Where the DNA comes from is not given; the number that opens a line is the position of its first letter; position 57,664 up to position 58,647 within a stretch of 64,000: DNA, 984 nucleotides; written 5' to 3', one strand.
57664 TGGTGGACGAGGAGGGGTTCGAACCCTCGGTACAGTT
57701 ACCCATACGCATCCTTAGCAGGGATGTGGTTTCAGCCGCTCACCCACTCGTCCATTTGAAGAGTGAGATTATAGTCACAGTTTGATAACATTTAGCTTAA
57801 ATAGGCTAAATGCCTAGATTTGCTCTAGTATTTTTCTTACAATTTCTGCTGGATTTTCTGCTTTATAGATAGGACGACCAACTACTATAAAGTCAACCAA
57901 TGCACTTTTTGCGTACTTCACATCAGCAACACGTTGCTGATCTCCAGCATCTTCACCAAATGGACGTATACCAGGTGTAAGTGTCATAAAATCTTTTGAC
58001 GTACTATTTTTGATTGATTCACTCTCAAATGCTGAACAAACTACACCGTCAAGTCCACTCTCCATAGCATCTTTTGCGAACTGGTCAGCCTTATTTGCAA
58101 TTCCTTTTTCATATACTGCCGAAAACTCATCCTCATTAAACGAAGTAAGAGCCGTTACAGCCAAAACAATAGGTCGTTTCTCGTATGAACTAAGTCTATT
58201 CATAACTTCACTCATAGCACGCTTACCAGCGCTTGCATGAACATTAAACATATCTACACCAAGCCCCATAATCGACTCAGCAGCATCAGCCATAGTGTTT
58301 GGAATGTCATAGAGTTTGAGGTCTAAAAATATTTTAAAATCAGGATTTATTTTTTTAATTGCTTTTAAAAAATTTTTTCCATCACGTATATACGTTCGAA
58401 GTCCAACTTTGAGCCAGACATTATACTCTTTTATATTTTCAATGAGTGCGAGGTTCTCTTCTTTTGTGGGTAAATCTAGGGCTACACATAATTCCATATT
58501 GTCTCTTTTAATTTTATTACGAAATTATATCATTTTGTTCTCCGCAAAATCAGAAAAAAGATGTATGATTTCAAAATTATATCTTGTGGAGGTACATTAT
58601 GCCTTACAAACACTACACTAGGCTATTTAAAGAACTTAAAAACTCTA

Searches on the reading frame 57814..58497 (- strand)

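Call 9: search_protein_families(library=pfam, proteins=[window:57814-58497:-], max_evalue=0.01)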
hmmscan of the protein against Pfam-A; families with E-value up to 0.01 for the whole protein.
window:57814-58497:- (227 aa): 1 family
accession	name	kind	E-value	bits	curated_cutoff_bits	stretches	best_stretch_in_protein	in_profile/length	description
PF00215.30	OMPdecase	-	1e-60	205.9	27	1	1-223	1-221/221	Orotidine 5'-phosphate decarboxylase / HUMPS family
